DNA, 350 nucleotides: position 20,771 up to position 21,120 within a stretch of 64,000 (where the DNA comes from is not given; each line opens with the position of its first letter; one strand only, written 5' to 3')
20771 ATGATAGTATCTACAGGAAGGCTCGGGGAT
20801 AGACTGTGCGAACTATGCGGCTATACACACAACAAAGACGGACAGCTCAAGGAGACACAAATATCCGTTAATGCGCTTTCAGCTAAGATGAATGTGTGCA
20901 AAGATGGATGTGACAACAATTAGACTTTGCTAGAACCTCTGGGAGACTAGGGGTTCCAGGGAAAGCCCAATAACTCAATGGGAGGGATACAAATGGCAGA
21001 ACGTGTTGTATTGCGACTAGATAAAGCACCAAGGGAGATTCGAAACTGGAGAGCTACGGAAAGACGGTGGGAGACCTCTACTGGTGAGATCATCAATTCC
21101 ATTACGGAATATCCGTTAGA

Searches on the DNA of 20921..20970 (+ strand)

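Call 37: build_rna_model(alignment_id=A2, structure=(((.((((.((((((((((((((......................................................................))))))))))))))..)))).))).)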
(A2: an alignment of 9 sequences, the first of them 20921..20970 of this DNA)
Model R1 built from alignment A2 (9 sequences, 118 columns); structure: as given.
model positions 73; base pairs 21; branch points 0; effective number of sequences 4.03; information 0.772 bits per position. Calibrated on 0.2 Mb of random sequence (short: E-values are rough).
structure used (alignment columns):
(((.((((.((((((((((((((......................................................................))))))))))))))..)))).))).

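Call 38: search_with_rna_model(model_id=R1, source=window, filters=off, max_evalue=10)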
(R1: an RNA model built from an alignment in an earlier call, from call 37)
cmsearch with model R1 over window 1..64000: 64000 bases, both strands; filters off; matches with E-value up to 10: 36.
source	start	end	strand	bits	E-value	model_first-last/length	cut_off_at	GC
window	26402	26474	+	79.1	5.7e-22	1-73/73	no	0.47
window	23669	23733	+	70.2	3.1e-19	1-73/73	no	0.55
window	27420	27489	+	69.4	5.4e-19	1-73/73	no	0.49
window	24908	24979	+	68.2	1.3e-18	1-73/73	no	0.5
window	24159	24222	+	67.7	1.9e-18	1-73/73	no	0.41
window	22722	22799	+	66.8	3.6e-18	1-73/73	no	0.49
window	25950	26062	+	65.1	1.2e-17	1-73/73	no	0.5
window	20921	20970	+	55.5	1.1e-14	1-73/73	no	0.52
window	21621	21669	+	52.5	9e-14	1-73/73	no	0.43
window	26401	26473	-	31.3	2.9e-07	1-73/73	no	0.47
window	23668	23732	-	25.7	1.6e-05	1-73/73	no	0.55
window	24158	24221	-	24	5.2e-05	1-73/73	no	0.41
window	27419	27488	-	21.8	0.00025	1-73/73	no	0.49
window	24907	24978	-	21.7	0.00026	1-73/73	no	0.5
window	25949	26061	-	20.4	0.00067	1-73/73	no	0.5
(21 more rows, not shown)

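Call 50: search_with_rna_model(model_id=R1, sources=[L123, L124], max_evalue=1)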
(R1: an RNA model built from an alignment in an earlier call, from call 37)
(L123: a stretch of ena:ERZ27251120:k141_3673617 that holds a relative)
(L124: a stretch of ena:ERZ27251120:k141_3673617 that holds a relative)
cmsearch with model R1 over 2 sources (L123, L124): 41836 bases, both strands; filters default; matches with E-value up to 1: 0.
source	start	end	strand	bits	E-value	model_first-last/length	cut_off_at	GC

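Call 76: search_with_rna_model(model_id=R1, source=L126, filters=off, max_evalue=10)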
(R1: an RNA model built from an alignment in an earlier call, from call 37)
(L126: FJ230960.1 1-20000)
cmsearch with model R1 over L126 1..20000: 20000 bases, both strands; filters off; matches with E-value up to 10: 20.
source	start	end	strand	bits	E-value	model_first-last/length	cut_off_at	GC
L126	12434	12484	-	19.6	0.00037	1-73/73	no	0.47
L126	7111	7160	+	13.7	0.023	1-73/73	no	0.56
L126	11466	11484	+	9.9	0.36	1-73/73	no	0.21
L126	6980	7001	+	9.8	0.37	1-73/73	no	0.41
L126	12230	12275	-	8.8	0.79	1-73/73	no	0.59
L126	12487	12524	+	8.7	0.8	1-73/73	no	0.42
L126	8737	8776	+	8.7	0.82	12-60/73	no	0.47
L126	11808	11854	-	8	1.3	1-73/73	no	0.53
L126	9163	9229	-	7.5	2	1-73/73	no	0.42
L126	1397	1419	-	7.1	2.5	1-73/73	no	0.35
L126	10582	10593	-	6.4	4.1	1-73/73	no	0.58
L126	1314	1345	+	6.4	4.2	1-73/73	no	0.59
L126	11442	11472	-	6.4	4.3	1-73/73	no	0.19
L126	11371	11401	-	6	5.7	1-73/73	no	0.16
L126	19702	19743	-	6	5.7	15-57/73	no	0.36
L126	9888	9919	-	5.6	7.2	1-73/73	no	0.38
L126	4075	4109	+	5.6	7.3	1-73/73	no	0.4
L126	12729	12778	-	5.3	8.8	1-73/73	no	0.62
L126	2650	2661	+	5.3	9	1-73/73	no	0.33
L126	13688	13697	-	5.2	9.4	1-73/73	no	0.4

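Call 77: search_with_rna_model(model_id=R1, source=L126, start=6900, end=13200, filters=off, max_evalue=10, show_alignments=5)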
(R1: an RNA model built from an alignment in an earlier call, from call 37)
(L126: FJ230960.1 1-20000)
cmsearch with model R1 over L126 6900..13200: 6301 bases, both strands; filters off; matches with E-value up to 10: 27.
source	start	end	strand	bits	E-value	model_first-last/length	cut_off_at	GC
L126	12434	12484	-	19.6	0.00012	1-73/73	no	0.47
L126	7111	7160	+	13.7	0.0073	1-73/73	no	0.56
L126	11466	11484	+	9.9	0.11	1-73/73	no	0.21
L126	6980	7001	+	9.8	0.12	1-73/73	no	0.41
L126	12230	12275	-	8.8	0.25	1-73/73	no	0.59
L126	12487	12524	+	8.7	0.25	1-73/73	no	0.42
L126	8737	8776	+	8.7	0.26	12-60/73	no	0.47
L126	11808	11854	-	8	0.41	1-73/73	no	0.53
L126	9163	9229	-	7.5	0.62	1-73/73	no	0.42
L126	10582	10593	-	6.4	1.3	1-73/73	no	0.58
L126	11442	11472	-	6.4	1.3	1-73/73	no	0.19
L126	11371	11401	-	6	1.8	1-73/73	no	0.16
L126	9888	9919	-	5.6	2.3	1-73/73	no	0.38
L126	12729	12778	-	5.3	2.8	1-73/73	no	0.62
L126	12486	12523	-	4.7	4.3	1-73/73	no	0.42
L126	9813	9837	+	4.6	4.8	1-73/73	no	0.28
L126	13145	13162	+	4.6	4.8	1-73/73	no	0.61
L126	13072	13126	+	4.5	5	9-64/73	no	0.29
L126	11361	11380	+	4.4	5.4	1-73/73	no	0.2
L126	12138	12152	+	4.2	6.5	1-73/73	no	0.47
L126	11764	11778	+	4.1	6.9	1-73/73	no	0.07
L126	9823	9846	-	4.1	6.9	1-73/73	no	0.33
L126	10785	10842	-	3.9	7.6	1-73/73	no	0.36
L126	8457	8465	+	3.6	9.3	1-73/73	no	0.44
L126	8450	8458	-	3.6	9.3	1-73/73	no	0.44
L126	10124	10143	-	3.6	9.7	6-67/73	no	0.3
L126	11059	11087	+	3.5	9.9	1-73/73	no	0.48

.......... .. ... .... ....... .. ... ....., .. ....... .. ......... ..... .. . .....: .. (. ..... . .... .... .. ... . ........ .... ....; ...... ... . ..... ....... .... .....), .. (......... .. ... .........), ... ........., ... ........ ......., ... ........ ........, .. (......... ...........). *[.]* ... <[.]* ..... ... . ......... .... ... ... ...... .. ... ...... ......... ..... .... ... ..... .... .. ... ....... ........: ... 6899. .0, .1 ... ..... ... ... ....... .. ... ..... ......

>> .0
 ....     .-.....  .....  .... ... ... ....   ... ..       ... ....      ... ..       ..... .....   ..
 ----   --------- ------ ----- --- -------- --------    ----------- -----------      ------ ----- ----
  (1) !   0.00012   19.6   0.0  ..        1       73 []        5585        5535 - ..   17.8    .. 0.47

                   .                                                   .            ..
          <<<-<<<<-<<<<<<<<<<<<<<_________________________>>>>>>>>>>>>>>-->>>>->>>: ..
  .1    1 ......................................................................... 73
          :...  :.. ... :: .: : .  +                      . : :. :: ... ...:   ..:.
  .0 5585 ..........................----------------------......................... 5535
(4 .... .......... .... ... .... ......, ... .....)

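Call 96: search_with_rna_model(model_id=R1, source=L128, filters=off, max_evalue=1, show_alignments=3)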
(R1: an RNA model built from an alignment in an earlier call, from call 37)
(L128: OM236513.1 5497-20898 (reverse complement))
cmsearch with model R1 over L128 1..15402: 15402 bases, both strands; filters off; matches with E-value up to 1: 12.
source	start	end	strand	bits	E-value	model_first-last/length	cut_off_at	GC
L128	7615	7665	+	19.6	0.00028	1-73/73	no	0.47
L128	8621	8683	+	17.2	0.0015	1-73/73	no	0.29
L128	13676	13725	-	14.9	0.0077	1-73/73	no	0.54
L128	8620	8682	-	14.2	0.013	1-73/73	no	0.29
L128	8711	8727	+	10.7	0.15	1-73/73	no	0.24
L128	8710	8726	-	10.7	0.15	1-73/73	no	0.24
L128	13835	13856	-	9.8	0.29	1-73/73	no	0.41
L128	8687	8706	+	9.7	0.32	1-73/73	no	0.2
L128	11580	11619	-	9.5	0.37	12-60/73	no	0.45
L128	11580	11619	+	9.3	0.41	12-60/73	no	0.45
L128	7824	7869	+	8.8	0.61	1-73/73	no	0.59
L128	7575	7612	-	8.7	0.61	1-73/73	no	0.42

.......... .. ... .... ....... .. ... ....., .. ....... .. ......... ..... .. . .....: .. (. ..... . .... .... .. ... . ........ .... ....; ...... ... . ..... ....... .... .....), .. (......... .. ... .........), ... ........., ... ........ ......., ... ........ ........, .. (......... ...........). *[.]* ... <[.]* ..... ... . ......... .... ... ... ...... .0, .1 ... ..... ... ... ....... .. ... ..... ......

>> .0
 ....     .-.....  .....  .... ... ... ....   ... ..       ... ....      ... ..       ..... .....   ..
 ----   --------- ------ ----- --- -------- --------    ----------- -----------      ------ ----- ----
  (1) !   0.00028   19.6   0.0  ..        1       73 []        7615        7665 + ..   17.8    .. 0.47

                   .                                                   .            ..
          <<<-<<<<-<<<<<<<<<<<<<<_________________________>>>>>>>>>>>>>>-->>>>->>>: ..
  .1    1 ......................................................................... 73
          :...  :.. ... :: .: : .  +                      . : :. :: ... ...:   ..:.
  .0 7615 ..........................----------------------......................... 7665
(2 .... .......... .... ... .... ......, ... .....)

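Call 100: search_with_rna_model(model_id=R1, sources=[L129, L131, L133, L134, L135, L136, L137], filters=off, max_evalue=0.1)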
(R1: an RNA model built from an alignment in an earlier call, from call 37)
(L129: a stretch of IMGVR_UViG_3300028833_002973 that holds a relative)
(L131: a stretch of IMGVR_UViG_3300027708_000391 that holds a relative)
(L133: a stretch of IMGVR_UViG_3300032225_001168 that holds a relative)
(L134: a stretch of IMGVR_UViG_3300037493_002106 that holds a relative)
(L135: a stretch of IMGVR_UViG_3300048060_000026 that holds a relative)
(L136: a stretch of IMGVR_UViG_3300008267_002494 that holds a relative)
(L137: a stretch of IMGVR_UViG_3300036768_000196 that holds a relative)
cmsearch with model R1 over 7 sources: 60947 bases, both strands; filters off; matches with E-value up to 0.1: 1.
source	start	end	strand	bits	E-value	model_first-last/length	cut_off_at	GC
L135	3355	3433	-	16.7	0.0089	1-73/73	no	0.53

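Call 101: search_with_rna_model(model_id=R1, sources=[L001, L002, L003, L004, L005, L006, L007, L008, L009, L010, L011, L012, L013, L014, L015, L016, L017, L018, L019, L020, L021, L022, L023, L024, L025, L026, L027, L028, L029, L030, L031, L032, L033, L034, L035, L036, L037, L038, L039, L040, L041, L042, L043, L044, L045, L046, L047, L048, L049, L050, L051, L052, L053, L054, L055, L056, L057, L058, L059, L060, L061, L062, L063, L064, L065, L066, L067, L068, L069, L070, L071, L072, L073, L074, L075, L076, L077, L078, L079, L080], max_evalue=10)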
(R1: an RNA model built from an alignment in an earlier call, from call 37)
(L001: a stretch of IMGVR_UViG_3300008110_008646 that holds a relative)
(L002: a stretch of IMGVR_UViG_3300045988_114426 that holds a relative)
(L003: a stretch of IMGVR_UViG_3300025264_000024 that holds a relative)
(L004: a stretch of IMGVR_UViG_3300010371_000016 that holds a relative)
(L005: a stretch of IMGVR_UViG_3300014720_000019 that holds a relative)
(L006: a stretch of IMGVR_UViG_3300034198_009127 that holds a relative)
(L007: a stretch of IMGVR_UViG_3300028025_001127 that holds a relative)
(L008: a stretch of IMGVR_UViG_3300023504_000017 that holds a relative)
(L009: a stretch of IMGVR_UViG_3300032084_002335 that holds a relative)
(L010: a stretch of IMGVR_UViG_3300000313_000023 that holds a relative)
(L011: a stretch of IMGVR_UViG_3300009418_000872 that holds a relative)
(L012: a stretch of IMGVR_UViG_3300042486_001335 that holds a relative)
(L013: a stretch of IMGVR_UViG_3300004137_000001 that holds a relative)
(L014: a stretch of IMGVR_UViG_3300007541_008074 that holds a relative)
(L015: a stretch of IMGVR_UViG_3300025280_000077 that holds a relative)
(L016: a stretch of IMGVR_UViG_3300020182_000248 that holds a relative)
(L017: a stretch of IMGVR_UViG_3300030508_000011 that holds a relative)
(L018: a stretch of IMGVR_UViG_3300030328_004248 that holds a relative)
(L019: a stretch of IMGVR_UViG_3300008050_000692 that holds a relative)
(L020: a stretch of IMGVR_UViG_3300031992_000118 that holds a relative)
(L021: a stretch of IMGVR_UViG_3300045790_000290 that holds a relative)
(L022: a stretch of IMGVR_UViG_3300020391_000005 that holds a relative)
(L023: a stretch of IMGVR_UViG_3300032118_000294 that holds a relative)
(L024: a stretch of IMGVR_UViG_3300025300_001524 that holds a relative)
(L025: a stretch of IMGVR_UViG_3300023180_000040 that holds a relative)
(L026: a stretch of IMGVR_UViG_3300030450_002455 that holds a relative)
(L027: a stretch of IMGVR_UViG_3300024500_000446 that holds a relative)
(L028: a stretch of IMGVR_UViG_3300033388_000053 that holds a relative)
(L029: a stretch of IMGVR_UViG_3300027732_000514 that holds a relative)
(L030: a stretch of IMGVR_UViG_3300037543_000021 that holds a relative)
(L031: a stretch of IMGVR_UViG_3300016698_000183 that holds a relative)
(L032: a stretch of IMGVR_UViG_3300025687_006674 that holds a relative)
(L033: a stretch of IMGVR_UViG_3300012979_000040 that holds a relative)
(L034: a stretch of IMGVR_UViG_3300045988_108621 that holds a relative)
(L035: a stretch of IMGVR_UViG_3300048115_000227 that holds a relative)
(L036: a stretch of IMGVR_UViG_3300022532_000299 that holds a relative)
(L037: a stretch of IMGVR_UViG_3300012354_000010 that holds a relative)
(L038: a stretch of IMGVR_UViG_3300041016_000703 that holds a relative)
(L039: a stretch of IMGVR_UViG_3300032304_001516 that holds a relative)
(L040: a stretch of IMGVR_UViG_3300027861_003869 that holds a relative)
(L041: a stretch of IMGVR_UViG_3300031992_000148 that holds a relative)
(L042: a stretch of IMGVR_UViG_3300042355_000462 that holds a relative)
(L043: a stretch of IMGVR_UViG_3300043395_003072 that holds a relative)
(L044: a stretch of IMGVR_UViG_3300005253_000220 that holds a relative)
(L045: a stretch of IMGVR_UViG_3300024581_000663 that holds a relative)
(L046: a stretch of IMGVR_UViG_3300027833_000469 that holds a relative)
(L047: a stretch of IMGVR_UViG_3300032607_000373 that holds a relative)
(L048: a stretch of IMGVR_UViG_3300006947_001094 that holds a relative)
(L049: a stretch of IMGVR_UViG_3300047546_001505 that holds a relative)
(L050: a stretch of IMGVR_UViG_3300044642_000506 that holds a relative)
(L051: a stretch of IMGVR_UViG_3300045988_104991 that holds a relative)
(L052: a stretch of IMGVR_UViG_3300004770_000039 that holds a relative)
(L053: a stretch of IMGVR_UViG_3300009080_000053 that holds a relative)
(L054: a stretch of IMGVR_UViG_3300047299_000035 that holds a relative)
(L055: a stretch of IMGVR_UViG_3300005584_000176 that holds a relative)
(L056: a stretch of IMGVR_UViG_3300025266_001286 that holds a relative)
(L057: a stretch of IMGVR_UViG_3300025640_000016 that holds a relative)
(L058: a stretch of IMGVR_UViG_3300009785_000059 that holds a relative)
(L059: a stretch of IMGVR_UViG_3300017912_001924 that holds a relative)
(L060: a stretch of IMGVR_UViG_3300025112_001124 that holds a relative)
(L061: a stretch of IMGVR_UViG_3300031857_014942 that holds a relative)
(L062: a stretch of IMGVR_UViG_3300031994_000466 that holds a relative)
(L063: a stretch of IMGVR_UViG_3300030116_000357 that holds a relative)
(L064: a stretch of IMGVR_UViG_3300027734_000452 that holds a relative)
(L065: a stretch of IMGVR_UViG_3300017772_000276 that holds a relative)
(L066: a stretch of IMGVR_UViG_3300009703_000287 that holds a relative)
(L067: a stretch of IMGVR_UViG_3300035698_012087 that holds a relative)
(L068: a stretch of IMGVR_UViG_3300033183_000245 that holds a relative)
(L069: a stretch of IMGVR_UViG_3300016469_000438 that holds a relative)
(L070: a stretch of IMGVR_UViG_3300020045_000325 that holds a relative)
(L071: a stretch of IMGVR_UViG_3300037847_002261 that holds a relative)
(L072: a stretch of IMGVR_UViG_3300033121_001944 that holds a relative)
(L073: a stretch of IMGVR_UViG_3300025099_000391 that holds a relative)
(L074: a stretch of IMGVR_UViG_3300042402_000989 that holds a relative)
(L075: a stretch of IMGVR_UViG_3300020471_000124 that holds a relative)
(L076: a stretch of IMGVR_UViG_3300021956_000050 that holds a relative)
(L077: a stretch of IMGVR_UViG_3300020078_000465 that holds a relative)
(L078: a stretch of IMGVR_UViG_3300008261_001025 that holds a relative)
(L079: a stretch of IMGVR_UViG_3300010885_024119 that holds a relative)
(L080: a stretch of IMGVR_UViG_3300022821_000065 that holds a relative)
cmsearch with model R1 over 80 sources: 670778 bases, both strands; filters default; matches with E-value up to 10: 15.
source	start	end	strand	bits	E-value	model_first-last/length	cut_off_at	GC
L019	4714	4762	-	30.3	6.3e-06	1-73/73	no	0.33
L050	6608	6653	-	16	0.15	1-73/73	no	0.37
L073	2041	2068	-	13.3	1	1-73/73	no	0.36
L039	1188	1234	-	12.9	1.4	1-73/73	no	0.34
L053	12489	12506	+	12.9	1.4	1-73/73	no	0.28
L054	10861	10899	-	12.4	2.1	1-73/73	no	0.36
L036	1593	1636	+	12.3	2.1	1-73/73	no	0.27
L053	650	688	-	11.6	3.5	1-73/73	no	0.36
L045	6639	6668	-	11.4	4.1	1-73/73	no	0.37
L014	178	197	-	11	5.2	1-73/73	no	0.45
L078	6464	6483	-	11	5.2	1-73/73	no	0.45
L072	3158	3185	+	10.8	6.1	1-73/73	no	0.29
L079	1734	1770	-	10.4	7.9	1-73/73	no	0.41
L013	4047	4066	-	10.3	8.9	1-73/73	no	0.4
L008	5743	5798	-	10.1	9.9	1-73/73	no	0.32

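Call 103: search_with_rna_model(model_id=R1, source=L019, filters=off, max_evalue=10, show_alignments=3)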
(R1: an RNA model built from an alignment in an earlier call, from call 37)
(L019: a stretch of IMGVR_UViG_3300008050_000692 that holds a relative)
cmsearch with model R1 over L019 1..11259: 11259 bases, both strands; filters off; matches with E-value up to 10: 23.
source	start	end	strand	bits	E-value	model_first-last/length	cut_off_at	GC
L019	4714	4762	-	30.3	1.1e-07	1-73/73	no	0.33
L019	2850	2873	+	12.2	0.038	1-73/73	no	0.46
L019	10818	10839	-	9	0.36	1-73/73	no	0.23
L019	4165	4259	-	8.8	0.43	1-73/73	no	0.28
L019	5377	5419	-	7.8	0.85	1-73/73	no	0.33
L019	6908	6948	-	7.8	0.86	1-73/73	no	0.46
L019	3768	3793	+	7.5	1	1-73/73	no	0.27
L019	6198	6223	-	7.4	1.2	6-67/73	no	0.27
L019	4715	4763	+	7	1.6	1-73/73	no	0.33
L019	767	788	+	6.7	1.9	1-73/73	no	0.5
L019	555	588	-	6.6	2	1-73/73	no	0.32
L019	11031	11058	+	6.2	2.6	1-73/73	no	0.39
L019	8417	8446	+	6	3.2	1-73/73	no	0.4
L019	11073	11103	+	5.9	3.4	1-73/73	no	0.35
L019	7201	7213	+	5.7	3.9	1-73/73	no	0.46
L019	6709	6745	+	5.5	4.4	1-73/73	no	0.35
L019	6424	6471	-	5.4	4.7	11-61/73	no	0.31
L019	2711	2743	-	5.4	4.7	1-73/73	no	0.39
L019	863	887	+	5.3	5.1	1-73/73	no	0.44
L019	6695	6768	-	5.3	5.2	1-73/73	no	0.35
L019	5006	5021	+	4.8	7.3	1-73/73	no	0.38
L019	438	466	-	4.4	9.4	1-73/73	no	0.52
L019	7008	7056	+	4.4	9.5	1-73/73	no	0.43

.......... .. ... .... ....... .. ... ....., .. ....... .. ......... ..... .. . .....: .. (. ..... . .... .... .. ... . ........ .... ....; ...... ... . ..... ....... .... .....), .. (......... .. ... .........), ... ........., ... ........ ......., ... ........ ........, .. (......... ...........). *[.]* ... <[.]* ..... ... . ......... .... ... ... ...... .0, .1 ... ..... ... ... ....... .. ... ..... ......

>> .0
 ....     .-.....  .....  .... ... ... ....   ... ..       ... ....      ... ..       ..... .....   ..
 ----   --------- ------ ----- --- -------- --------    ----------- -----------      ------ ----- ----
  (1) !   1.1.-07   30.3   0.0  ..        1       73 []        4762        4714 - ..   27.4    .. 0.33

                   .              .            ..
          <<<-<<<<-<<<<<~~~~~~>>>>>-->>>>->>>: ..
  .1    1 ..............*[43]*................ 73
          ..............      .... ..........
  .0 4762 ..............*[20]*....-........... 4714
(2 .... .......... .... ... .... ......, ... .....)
